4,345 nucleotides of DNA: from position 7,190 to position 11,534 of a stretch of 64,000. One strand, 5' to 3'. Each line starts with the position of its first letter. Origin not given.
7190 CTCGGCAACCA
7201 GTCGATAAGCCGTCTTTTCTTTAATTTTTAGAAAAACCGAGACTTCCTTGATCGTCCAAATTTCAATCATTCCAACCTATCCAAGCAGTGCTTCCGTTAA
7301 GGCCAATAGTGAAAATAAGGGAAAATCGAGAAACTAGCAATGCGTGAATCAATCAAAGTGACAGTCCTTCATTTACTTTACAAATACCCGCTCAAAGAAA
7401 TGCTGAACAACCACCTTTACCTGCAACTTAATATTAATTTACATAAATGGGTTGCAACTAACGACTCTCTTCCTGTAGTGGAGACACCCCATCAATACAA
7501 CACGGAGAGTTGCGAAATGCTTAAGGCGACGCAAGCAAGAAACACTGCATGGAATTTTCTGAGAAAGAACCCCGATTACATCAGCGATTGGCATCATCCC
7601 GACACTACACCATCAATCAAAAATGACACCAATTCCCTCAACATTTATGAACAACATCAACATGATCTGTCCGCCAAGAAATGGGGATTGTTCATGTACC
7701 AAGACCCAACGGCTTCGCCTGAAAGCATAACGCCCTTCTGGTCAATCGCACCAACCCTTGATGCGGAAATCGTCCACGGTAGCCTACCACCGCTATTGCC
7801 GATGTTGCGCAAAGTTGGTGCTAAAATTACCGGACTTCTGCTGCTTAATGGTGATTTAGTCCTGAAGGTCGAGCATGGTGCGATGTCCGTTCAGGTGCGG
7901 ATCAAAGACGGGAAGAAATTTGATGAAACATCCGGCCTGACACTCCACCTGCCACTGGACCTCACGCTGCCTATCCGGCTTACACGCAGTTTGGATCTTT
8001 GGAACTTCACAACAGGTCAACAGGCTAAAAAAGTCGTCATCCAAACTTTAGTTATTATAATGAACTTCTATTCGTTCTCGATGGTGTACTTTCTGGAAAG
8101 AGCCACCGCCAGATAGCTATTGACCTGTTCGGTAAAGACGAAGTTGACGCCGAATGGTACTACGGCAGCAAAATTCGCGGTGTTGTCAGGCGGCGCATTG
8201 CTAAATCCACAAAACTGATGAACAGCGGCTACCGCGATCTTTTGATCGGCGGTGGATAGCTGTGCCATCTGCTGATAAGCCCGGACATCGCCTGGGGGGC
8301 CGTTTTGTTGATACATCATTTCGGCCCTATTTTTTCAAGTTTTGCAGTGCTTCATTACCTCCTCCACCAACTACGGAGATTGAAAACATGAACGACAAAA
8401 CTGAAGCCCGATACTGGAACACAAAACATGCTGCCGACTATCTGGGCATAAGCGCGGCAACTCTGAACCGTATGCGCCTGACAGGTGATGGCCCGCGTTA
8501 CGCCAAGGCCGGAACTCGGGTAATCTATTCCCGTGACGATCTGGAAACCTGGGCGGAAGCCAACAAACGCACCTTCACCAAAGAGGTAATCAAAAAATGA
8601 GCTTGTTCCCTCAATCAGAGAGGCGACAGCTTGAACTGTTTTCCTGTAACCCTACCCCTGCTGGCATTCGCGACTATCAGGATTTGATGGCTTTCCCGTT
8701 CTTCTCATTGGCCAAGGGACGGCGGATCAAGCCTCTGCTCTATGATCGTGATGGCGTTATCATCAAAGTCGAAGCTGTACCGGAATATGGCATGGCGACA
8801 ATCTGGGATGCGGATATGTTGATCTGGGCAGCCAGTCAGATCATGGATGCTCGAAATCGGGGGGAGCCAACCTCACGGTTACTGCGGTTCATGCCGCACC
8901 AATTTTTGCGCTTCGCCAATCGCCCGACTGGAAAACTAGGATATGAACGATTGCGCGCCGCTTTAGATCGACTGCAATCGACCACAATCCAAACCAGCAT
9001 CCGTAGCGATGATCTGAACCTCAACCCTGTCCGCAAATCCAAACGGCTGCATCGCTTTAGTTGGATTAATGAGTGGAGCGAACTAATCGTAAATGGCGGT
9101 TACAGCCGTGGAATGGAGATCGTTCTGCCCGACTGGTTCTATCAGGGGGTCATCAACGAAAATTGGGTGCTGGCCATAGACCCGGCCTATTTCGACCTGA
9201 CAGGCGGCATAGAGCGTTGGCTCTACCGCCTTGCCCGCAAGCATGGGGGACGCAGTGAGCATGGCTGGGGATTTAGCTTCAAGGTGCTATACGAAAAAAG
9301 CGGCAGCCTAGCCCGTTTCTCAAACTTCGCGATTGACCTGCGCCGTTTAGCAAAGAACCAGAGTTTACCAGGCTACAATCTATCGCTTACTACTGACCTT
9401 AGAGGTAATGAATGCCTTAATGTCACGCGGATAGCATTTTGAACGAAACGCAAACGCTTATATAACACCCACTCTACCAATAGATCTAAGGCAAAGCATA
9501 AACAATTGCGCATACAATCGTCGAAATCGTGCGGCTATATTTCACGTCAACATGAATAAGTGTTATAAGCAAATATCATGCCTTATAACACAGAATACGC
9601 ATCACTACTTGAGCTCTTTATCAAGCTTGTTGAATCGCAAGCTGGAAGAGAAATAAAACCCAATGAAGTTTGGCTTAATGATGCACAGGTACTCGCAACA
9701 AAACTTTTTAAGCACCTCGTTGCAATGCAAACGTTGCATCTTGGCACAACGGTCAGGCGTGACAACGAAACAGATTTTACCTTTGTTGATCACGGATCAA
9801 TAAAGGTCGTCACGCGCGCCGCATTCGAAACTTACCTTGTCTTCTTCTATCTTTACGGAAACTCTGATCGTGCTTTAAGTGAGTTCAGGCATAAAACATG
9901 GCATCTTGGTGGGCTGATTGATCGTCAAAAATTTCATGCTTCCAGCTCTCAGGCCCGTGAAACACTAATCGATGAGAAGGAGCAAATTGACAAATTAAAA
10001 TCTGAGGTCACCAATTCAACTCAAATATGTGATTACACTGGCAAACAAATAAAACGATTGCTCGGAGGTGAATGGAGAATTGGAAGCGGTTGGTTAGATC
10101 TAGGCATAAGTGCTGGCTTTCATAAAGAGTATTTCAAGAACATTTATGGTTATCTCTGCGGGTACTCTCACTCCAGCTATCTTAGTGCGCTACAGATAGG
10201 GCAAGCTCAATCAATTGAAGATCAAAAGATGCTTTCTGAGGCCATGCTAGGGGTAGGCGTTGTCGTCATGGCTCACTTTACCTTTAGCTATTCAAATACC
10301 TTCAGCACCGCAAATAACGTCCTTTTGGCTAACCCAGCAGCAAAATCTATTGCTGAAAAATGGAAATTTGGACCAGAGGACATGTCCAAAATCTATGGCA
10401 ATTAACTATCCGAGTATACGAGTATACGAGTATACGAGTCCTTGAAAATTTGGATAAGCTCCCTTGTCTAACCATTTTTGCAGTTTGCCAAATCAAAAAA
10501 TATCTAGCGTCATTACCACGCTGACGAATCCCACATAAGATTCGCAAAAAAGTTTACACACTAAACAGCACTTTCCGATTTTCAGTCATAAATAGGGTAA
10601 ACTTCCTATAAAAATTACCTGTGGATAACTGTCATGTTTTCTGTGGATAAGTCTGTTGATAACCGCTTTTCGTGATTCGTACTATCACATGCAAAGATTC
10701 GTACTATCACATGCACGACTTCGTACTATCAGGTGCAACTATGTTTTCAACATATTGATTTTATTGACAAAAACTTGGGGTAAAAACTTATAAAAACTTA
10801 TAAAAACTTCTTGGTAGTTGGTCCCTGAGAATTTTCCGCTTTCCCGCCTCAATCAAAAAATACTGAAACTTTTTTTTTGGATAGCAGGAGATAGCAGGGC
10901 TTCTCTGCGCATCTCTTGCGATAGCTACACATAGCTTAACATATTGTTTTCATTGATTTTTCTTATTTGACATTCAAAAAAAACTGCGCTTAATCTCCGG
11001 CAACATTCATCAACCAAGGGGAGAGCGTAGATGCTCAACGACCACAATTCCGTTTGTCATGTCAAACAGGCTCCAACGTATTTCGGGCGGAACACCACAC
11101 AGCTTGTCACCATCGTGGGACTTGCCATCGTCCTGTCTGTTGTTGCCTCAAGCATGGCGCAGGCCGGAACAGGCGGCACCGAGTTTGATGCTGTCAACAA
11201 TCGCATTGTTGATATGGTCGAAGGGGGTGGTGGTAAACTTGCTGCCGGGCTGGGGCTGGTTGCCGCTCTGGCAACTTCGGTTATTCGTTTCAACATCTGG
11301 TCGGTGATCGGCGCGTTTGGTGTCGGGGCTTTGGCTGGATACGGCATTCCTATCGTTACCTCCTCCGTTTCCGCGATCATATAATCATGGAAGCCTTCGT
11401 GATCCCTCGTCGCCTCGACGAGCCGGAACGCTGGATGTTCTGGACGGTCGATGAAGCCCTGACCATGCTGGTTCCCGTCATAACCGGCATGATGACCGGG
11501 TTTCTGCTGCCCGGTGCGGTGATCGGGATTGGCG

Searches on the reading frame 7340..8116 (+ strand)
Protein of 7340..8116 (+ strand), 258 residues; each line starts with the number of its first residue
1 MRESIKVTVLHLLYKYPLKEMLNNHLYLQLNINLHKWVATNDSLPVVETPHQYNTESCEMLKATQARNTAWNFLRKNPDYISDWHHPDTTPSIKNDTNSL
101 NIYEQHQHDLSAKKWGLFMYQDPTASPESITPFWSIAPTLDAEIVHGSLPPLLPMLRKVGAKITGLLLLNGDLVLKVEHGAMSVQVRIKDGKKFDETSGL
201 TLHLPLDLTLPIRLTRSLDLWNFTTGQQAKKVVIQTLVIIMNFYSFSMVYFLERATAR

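Call 19: search_protein_families(library=pfam, proteins=[window:7340-8116:+])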
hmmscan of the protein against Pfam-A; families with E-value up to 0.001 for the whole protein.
window:7340-8116:+ (258 aa): 1 family
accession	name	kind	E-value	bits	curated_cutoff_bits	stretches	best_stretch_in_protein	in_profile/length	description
PF20109.4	Trans_reg_dom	-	0.00012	22.7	23.8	1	58-117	8-57/60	Proteobacterial transcriptional regulator-like domain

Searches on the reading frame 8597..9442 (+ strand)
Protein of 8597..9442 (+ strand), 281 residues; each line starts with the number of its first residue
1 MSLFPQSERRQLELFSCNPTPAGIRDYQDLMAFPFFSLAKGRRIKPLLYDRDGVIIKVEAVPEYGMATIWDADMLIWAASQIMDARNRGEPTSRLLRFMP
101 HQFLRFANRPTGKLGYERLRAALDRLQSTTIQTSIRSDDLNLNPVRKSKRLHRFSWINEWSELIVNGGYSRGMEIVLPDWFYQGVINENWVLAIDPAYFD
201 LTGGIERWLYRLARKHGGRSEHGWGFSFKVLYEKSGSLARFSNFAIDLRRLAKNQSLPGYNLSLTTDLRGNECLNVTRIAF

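Call 78: search_protein_families(library=pfam, proteins=[window:8597-9442:+], max_evalue=0.1)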
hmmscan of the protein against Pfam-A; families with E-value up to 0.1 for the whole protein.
window:8597-9442:+ (281 aa): 2 families
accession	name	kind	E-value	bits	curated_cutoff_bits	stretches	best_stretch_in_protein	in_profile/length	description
PF10134.15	RPA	-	9.5e-76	254.8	27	1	25-262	1-228/228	Replication initiator protein A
PF01051.27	Rep3_N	-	0.017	15.9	22.4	1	69-156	17-84/141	Initiator Replication protein, WH1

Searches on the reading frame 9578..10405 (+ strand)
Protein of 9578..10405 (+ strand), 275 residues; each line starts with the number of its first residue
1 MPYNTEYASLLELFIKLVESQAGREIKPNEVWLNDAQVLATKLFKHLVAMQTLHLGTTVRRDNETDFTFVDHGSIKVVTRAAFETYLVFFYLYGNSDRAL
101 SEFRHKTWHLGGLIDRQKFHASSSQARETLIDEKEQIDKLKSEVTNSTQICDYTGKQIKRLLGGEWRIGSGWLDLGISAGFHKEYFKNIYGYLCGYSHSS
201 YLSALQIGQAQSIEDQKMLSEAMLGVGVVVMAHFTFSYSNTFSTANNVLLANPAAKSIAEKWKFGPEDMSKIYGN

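Call 19: search_protein_families(library=pfam, proteins=[window:9578-10405:+])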
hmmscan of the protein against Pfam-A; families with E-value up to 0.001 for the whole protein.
window:9578-10405:+ (275 aa): 1 family
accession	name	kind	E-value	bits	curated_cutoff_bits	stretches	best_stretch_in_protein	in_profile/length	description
PF18928.5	DUF5677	-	1.8e-07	31.8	27.1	1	74-205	29-156/166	Family of unknown function (DUF5677)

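Call 78: search_protein_families(library=pfam, proteins=[window:9578-10405:+], max_evalue=0.1)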
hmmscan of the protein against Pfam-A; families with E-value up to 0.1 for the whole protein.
window:9578-10405:+ (275 aa): 1 family
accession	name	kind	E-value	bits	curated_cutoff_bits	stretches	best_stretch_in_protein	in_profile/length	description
PF18928.5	DUF5677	-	1.8e-07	31.8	27.1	1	74-205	29-156/166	Family of unknown function (DUF5677)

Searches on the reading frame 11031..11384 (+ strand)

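Call 78: search_protein_families(library=pfam, proteins=[window:11031-11384:+], max_evalue=0.1)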
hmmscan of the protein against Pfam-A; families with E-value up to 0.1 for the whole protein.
window:11031-11384:+ (117 aa): 3 families
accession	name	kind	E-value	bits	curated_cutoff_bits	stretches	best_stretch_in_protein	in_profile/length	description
PF04956.18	TrbC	-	0.012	16.2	27.9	1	24-99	9-85/98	TrbC/VIRB2 pilin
PF15839.10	TEX29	-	0.088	13.7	27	0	5-36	34-65/76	Testis-expressed sequence 29 protein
PF16677.11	GP3_package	-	0.096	13.3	29.4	0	13-64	15-73/105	DNA-packaging protein gp3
